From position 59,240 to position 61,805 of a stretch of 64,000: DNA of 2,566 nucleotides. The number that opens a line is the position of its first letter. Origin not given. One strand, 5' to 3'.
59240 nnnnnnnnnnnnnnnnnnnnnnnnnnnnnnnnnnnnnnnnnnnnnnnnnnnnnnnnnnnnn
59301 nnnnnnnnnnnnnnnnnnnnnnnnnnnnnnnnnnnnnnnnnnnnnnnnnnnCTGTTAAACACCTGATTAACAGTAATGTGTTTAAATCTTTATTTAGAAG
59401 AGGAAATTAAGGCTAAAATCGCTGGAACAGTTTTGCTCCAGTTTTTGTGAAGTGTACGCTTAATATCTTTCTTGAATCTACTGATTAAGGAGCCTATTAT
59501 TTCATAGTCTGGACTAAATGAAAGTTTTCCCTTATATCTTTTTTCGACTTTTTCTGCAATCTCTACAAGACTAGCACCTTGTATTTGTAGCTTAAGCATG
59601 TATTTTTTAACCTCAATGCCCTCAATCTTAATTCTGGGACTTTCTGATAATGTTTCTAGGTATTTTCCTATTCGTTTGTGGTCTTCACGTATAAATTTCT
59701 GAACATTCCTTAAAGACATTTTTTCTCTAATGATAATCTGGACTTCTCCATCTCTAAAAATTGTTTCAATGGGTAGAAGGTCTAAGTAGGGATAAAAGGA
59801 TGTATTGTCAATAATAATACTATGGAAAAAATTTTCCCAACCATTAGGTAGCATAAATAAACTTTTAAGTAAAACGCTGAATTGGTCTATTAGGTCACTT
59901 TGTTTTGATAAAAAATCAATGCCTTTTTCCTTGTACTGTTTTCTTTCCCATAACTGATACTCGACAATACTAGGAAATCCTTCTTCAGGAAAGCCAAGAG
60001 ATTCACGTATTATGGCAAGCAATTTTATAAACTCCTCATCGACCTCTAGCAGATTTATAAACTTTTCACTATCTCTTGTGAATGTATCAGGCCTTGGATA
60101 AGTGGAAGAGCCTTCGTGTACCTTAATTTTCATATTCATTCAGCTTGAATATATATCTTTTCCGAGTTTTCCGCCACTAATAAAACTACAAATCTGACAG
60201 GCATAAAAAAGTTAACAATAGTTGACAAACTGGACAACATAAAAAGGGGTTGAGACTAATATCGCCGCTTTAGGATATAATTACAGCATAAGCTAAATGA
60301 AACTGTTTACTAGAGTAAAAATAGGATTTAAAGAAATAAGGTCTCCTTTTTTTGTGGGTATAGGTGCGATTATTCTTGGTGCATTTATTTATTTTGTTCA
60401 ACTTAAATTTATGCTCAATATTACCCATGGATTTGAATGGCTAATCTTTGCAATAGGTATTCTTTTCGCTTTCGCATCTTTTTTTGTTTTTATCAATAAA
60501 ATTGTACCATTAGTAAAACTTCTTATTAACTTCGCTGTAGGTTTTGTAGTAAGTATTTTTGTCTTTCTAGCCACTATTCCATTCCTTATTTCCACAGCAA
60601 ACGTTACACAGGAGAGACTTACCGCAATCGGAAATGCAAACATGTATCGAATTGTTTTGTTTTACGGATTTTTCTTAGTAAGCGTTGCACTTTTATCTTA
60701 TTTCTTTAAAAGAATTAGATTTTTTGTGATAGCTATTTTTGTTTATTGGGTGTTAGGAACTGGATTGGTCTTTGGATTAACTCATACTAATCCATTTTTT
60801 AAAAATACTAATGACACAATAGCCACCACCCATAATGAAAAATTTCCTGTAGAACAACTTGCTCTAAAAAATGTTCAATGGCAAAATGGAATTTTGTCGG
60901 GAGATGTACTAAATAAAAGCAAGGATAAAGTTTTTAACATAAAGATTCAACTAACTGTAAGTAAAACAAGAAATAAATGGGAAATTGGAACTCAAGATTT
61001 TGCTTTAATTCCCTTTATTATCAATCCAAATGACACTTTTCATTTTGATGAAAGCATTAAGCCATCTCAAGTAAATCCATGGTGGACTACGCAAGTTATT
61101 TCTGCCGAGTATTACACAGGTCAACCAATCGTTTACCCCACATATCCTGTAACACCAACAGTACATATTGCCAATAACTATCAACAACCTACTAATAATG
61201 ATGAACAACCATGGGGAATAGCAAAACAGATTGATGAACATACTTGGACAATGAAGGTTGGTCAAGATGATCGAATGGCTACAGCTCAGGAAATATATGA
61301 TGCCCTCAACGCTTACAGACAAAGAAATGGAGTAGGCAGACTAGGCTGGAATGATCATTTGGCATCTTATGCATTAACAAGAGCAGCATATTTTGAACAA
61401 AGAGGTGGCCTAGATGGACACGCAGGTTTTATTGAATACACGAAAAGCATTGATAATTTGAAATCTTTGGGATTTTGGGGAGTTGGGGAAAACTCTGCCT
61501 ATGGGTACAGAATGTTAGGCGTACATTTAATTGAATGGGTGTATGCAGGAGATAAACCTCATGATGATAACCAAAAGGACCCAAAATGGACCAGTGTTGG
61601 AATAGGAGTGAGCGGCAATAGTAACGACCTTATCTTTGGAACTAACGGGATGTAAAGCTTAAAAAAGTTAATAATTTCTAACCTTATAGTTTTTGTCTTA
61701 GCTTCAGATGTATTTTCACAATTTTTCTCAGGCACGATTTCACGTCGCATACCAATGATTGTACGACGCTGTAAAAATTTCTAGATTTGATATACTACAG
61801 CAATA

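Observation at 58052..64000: Strongly AT-rich terminal island: tRNA-like fragment, SpoVG, three MNMKI genes, CAP-domain membrane protein, P-loop NTPase, integrase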

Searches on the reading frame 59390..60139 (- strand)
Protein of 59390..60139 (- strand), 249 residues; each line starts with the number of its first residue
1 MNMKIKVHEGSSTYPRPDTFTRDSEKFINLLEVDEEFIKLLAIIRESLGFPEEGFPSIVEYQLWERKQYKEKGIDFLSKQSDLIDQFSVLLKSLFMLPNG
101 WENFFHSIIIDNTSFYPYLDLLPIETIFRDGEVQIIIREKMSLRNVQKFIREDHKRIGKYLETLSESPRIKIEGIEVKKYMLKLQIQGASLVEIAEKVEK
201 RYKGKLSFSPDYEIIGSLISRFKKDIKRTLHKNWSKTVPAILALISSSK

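Call 9: search_protein_families(library=pfam, proteins=[window:59390-60139:-], max_evalue=0.01)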
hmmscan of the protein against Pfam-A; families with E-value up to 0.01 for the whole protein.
window:59390-60139:- (249 aa): 0 families

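Call 11: find_encoding_contigs(protein=window:59390-60139:-, flank=10000, max_places=6)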
Protein window:59390-60139:- (249 aa): no gene with exactly this product is on record in the collection.

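Call 32: search_protein_families(library=phrogs, proteins=[window:59390-60139:-], max_evalue=0.01)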
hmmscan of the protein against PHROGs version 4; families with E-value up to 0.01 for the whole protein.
window:59390-60139:- (249 aa): 0 families

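Call 33: search_protein_families(library=padloc, proteins=[window:59390-60139:-], max_evalue=0.01)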
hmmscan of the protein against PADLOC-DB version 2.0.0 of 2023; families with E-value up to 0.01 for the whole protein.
window:59390-60139:- (249 aa): 0 families

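Call 34: search_protein_families(library=ncbifam, proteins=[window:59390-60139:-], max_evalue=0.01)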
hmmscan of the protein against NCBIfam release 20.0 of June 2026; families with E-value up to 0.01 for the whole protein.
window:59390-60139:- (249 aa): 0 families

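Call 57: search_protein_representatives(protein=window:59390-60139:-)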
Query: 249 residues. Proteins with E-value up to 0.001 (for the whole library): 50; up to 1e-10: 15; up to 1e-30: 1. The best 50 are listed.
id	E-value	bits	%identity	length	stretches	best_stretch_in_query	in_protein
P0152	7.6e-156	532.9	100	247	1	3-249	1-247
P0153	2.5e-20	89.3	32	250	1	17-237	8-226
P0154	1.2e-19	87.1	37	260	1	16-236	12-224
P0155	3.8e-19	85.5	36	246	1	18-242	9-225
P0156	1.2e-18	83.8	33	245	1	18-237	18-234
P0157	6.8e-18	81.4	34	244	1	4-231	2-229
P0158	2.3e-17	79.6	33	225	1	18-226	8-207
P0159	9.7e-16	74.3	32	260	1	19-225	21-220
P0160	1.4e-15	73.8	30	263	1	12-241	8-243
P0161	1.1e-14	70.9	31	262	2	133-232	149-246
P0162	1.0e-13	67.8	32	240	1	17-232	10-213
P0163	1.0e-13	67.7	32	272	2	131-233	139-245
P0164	8.9e-12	61.4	30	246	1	19-233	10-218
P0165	4.5e-11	59.1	28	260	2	132-228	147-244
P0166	9.2e-11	58.1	28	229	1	25-230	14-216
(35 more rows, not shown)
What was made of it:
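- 59390..60139 (-): 249-aa orphan protein, the first gene of the module. The confident model has no known overall fold. The C-terminal helices resemble HTH DNA-binding domains only weakly. Rare family: 50 cluster representatives at E<=1e-3 among 1.84 billion (call 57).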

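Call 60: search_protein_families(library=pfam, alignment_id=A3, max_evalue=0.01)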
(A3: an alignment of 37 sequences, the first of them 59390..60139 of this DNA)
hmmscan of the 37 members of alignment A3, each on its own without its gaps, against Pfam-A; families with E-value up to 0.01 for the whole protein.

A. member 1, window:59390-60139:- (249 aa): 0 families

B. families by the number of members that match (of 37 scanned): 6 families
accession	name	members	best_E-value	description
PF02697.20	VAPB_antitox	1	0.001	Putative antitoxin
PF24625.1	DUF7626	1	0.001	Domain of unknown function (DUF7626)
PF11554.13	DUF3232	1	0.0033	Protein of unknown function (DUF3232)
PF25787.1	HTH_SB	1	0.0034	Sleeping Beauty transposase HTH domain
PF03398.19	Ist1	1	0.0053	Regulator of Vps4 activity in the MVB pathway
PF08069.17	Ribosomal_S13_N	1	0.0087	Ribosomal S13/S15 N-terminal domain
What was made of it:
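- Tried and rejected: Pfam scans of its homologues gave only single weak hits (call 60).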

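Call 68: predict_structure(alignment_id=A4)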
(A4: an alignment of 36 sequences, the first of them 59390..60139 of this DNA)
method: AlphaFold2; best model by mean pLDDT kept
length: 249 residues; sequences in the alignment: 36
mean_pLDDT: 93.0   pTM: 0.70
mean pLDDT of the five models: 93.0, 92.0, 91.6, 90.8, 86.7
residues with pLDDT >= 90: 208; 70-90: 33; 50-70: 8; < 50: 0
segments of 3 or more residues with pLDDT < 50: none
pLDDT, mean of each block of 10 residues (from residue 1): 88 63 94 97 97 96 95 92 97 94 95 87 94 95 97 97 92 96 98 98 95 97 93 85 93
secondary structure, 60 per line:
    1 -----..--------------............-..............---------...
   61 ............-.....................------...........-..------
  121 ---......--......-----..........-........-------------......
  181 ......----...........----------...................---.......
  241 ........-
elements in order: H22-33 H35-48 H58-72 H74-94 H101-111 E124-129 E132-137 H143-152 H154-161 H175-186 H191-201 H212-230 H234-248
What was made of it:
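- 59390..60139 (-): AF2 pLDDT is 93 (call 68).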

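Call 74: fold_search(model_id=the predicted structure, library=pdb)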
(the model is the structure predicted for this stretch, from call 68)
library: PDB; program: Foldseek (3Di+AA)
matches with E <= 10: 118; with E <= 0.001: 0
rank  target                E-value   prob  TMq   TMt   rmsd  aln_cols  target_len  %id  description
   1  4y15_B                4.7e-01  0.41  0.17  0.18   9.8       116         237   11  SdiA in complex with 3-oxo-C6-homoserine lactone (released 2015-04-08)
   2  9tvu_c                6.7e-01  0.04  0.11  0.05  36.4       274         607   13  Structure of the Chlamydomonas reinhardtii chlororibosome (released 2026-02-18)
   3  2q0o_A                1.1e+00  0.20  0.15  0.16  11.6       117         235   10  Crystal structure of an anti-activation complex in bacterial quorum sensing (released 2007-09-25)
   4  6pax_A                1.3e+00  0.28  0.20  0.33  12.8       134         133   10  CRYSTAL STRUCTURE OF THE HUMAN PAX-6 PAIRED DOMAIN-DNA COMPLEX REVEALS A GENERAL MODEL FOR PAX PROTEIN-DNA INTERACTION (released 1999-07-13)
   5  4r5l_A                1.6e+00  0.06  0.10  0.11  17.7       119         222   12  Crystal structure of the DnaK C-terminus (Dnak-SBD-C) (released 2014-09-10)
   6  3b0v_C                1.7e+00  0.13  0.13  0.11  13.2        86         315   10  tRNA-dihydrouridine synthase from Thermus thermophilus in complex with tRNA (released 2011-12-14)
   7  3uul_B                1.8e+00  0.09  0.14  0.23  21.4       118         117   17  Crystal Structure of first N-terminal utrophin spectrin repeat (released 2012-09-19)
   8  1f44_A                1.9e+00  0.14  0.14  0.12  20.0        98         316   15  CRYSTAL STRUCTURE OF TRIMERIC CRE RECOMBINASE-LOX COMPLEX (released 2001-10-12)
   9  3zc0_D                1.9e+00  0.04  0.13  0.16  29.7       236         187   13  Structure of AfC3PO - duplex RNA complex (released 2013-01-23)
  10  6vka_A                1.9e+00  0.03  0.11  0.17  19.1       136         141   12  HIV Integrase Core domain (IN) in complex with dimer-spanning ligand (released 2021-01-20)
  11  7zr6_C                2.0e+00  0.03  0.15  0.14  24.9       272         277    9  CryoEM structure of HSP90-CDC37-BRAF(V600E)-PP5(open) complex (released 2022-12-28)
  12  6vfi_A                2.1e+00  0.06  0.16  0.20  29.2       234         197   13  De novo designed octahedral nanoparticle O43_dn18 (released 2020-08-12)
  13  3dpo_A                2.1e+00  0.06  0.10  0.12  17.2       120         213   10  Crystal structure of the substrate binding domain of E. coli DnaK in complex with a short pyrrhocoricin-derived inhibi (released 2009-03-10)
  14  3b0p_A                2.2e+00  0.12  0.13  0.11  12.0        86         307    9  tRNA-dihydrouridine synthase from Thermus thermophilus (released 2011-12-14)
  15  5of3_C                2.2e+00  0.11  0.14  0.25  15.2       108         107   13  Crystal structure of the heterotrimeric PriSLX primase from S. solfataricus. (released 2017-11-29)
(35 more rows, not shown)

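Call 80: search_dna_similar(query=window:59390-60139:-, collection=phages, mode=protein, max_rows=8, max_evalue=0.01)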
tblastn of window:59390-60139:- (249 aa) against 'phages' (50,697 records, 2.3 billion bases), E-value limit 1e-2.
No match.
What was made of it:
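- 59390..60139 (-): No phage tblastn hit (call 80).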

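Call 82: fold_search(model_id=the predicted structure, library=viral)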
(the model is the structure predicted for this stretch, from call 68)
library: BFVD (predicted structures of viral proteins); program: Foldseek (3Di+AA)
matches with E <= 10: 359; with E <= 0.001: 0
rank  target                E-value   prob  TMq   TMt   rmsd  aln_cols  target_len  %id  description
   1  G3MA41                1.1e-01  0.15  0.16  0.15  28.2       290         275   13  Gp300 [Bacillus phage G]
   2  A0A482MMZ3            1.8e-01  0.14  0.16  0.12  24.2       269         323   13  Endonuclease [Burkholderia phage BcepSauron]
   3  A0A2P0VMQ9            2.1e-01  0.13  0.13  0.16  33.1       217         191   13  Uncharacterized protein [Tetraselmis virus 1]
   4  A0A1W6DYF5            2.6e-01  1.00  0.17  0.61   2.2        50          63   22  Uncharacterized protein [Aeromonas phage phiA8-29]
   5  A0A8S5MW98            2.8e-01  0.20  0.17  0.21  24.0       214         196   13  DNA directed RNA polymerase subunit [Siphoviridae sp. ctsBB38]
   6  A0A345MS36            4.2e-01  0.23  0.20  0.21  29.3       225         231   12  (no name in the UniProt tables at hand)
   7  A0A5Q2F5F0            4.2e-01  0.10  0.10  0.14  24.8       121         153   19  Tail assembly chaperone [Serratia phage JS26]
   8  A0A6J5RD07            4.7e-01  0.84  0.18  0.53   7.3        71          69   14  Uncharacterized protein [uncultured Caudovirales phage]
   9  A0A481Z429            4.7e-01  0.07  0.10  0.09  19.1       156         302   10  Uncharacterized protein [Pithovirus LCPAC101]
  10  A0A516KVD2            5.6e-01  0.41  0.15  0.38  17.8        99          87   19  (no name in the UniProt tables at hand)
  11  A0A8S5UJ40            5.9e-01  0.57  0.15  0.31  17.1        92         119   20  Helix-turn-helix domain protein [Siphoviridae sp. ctTDf8]
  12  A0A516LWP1            5.9e-01  0.47  0.16  0.20  18.4        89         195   15  (no name in the UniProt tables at hand)
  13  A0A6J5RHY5            6.2e-01  0.07  0.15  0.17  25.8       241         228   13  Uncharacterized protein [uncultured Caudovirales phage]
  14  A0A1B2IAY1            7.0e-01  0.21  0.16  0.21  19.6       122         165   11  (no name in the UniProt tables at hand)
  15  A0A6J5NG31            7.8e-01  0.38  0.15  0.42  15.6        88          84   11  Resolvase HTH domain-containing protein [uncultured Caudovirales phage]
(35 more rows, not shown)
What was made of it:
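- On Phage satellite (PICI/P4/PLE-like): The fold of the 249-aa protein is unmatched (calls 74, 82).
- Tried and rejected: PDB and BFVD fold searches gave nothing significant (calls 74, 82).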

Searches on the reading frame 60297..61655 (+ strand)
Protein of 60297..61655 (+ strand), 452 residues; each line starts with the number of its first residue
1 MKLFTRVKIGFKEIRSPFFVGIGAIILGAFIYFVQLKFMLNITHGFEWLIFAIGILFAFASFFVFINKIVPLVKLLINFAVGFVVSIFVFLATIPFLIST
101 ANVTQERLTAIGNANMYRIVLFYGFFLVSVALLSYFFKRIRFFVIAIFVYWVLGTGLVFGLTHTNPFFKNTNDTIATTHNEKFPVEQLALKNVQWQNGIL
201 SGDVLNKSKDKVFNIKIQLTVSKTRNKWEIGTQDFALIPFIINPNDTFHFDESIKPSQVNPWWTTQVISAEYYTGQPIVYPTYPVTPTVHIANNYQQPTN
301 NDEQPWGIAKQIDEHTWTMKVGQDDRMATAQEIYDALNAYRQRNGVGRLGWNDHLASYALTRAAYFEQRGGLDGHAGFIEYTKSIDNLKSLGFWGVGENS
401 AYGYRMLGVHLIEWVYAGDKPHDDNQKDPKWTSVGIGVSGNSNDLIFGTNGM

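Call 9: search_protein_families(library=pfam, proteins=[window:60297-61655:+], max_evalue=0.01)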
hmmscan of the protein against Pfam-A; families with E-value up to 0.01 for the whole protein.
window:60297-61655:+ (452 aa): 1 family
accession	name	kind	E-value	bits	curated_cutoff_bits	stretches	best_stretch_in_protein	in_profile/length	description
PF00188.32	CAP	-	1e-06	30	21.1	1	335-444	2-108/117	Cysteine-rich secretory protein family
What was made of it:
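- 60297..61655 (+): Cargo: membrane protein (452 aa) with N-terminal hydrophobic segments and a C-terminal CAP/SCP domain. PF00188 at residues 335-444 (call 9).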

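Call 16: find_encoding_contigs(protein=window:60297-61655:+, flank=10000, max_places=6)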
Protein window:60297-61655:+ (452 aa): no gene with exactly this product is on record in the collection.

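Call 32: search_protein_families(library=phrogs, proteins=[window:60297-61655:+], max_evalue=0.01)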
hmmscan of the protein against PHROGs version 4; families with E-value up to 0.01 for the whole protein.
window:60297-61655:+ (452 aa): 0 families

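Call 33: search_protein_families(library=padloc, proteins=[window:60297-61655:+], max_evalue=0.01)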
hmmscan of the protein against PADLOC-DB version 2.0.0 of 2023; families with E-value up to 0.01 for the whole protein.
window:60297-61655:+ (452 aa): 0 families

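Call 34: search_protein_families(library=ncbifam, proteins=[window:60297-61655:+], max_evalue=0.01)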
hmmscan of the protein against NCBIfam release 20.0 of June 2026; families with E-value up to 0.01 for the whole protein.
window:60297-61655:+ (452 aa): 1 family
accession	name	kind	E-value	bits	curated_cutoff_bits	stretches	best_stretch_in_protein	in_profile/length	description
NF053671.1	bindosome_BasC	exception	0.00035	20.5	260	1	188-276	46-129/140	bindosome assembly system protein BasC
